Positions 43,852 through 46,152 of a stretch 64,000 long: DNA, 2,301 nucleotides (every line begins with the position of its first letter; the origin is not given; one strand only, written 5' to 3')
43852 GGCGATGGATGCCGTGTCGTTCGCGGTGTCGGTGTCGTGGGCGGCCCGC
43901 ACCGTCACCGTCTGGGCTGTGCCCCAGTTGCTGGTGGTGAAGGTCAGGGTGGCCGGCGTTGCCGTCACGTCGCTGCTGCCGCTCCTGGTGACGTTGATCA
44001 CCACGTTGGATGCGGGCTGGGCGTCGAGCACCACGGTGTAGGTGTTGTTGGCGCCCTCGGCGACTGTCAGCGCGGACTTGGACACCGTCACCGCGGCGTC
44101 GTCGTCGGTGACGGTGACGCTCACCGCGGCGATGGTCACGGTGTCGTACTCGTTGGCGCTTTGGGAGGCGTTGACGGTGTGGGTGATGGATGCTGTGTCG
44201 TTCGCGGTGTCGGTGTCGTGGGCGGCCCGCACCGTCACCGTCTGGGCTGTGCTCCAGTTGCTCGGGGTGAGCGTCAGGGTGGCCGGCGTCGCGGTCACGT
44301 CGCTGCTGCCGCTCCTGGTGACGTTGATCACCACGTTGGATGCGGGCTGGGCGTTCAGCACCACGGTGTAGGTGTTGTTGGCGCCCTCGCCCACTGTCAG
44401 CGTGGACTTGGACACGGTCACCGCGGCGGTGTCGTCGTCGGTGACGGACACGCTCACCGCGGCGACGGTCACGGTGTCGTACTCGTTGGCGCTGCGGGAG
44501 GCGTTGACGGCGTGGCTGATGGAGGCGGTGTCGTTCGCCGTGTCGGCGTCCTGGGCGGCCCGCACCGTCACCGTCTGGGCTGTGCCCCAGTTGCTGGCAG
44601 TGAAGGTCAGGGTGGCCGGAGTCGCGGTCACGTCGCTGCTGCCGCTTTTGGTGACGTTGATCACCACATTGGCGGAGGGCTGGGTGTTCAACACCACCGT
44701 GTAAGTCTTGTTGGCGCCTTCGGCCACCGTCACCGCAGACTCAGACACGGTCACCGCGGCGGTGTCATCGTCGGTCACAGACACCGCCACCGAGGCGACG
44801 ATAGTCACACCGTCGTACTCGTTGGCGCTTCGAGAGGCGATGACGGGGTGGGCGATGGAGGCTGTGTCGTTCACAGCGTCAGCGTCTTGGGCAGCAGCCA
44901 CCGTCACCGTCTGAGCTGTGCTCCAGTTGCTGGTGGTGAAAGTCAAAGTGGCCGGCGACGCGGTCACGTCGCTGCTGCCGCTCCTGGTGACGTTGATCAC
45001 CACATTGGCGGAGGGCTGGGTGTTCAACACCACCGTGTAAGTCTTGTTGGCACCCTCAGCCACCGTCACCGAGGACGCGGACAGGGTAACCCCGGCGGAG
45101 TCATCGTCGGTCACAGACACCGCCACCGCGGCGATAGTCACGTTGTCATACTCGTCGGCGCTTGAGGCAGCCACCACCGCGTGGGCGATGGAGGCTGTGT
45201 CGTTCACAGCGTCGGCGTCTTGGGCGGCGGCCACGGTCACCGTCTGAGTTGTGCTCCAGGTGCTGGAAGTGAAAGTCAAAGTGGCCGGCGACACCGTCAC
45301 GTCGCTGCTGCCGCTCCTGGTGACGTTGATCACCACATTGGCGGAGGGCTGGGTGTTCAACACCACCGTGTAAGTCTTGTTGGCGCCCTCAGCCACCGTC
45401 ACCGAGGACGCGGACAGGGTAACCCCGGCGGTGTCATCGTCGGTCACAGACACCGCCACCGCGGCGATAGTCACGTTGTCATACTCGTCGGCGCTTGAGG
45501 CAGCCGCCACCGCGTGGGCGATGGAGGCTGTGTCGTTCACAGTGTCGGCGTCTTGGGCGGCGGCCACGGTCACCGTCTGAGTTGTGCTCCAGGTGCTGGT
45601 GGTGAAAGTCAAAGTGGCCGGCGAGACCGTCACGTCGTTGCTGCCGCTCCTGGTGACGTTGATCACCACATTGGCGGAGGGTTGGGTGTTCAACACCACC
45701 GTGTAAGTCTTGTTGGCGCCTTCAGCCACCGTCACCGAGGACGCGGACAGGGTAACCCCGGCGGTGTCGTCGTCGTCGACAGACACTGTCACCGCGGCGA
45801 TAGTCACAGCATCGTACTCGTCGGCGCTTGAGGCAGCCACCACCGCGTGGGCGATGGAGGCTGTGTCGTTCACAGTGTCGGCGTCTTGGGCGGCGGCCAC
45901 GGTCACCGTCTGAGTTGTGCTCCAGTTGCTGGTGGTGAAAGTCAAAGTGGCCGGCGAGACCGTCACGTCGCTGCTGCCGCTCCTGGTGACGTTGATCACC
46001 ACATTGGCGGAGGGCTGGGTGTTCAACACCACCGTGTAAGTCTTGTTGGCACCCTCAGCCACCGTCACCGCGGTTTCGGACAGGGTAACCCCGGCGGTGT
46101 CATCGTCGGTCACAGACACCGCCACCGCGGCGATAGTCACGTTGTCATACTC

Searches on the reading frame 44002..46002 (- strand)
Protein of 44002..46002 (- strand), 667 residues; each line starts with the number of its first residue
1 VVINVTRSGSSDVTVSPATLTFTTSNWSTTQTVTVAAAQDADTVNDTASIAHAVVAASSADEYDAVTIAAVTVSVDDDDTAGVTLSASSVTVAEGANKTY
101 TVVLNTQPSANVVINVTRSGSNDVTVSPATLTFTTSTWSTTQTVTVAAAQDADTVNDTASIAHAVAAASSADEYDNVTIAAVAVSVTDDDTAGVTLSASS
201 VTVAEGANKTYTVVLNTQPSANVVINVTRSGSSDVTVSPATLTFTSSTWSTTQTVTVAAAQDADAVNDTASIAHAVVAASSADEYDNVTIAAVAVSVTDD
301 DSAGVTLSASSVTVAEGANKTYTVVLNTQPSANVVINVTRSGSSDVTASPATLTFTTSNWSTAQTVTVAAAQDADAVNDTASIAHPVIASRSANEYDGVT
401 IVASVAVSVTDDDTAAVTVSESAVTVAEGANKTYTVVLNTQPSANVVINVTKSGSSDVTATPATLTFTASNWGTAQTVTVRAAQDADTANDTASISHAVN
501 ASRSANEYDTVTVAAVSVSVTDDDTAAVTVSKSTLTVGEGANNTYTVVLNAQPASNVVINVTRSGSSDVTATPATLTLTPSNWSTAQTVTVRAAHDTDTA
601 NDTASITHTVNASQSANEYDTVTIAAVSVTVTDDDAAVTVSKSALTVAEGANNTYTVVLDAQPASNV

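Call 79: search_protein_families(library=pfam, proteins=[window:44002-46002:-], max_evalue=0.001)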
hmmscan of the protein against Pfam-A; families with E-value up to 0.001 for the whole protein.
window:44002-46002:- (667 aa): 3 families
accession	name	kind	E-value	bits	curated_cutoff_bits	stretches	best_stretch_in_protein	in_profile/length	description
PF17766.7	fn3_6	-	3.2e-13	50.1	26.4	0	5-43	39-77/99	Fibronectin type-III domain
PF23064.1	CUB_M02D8_5_5th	-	2.9e-05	24.5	27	0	532-559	12-39/112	M02D8_5-like, fifth CUB domain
PF16444.10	DUF5041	-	0.00043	20.9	28.2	0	167-213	73-119/192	Domain of unknown function (DUF5041)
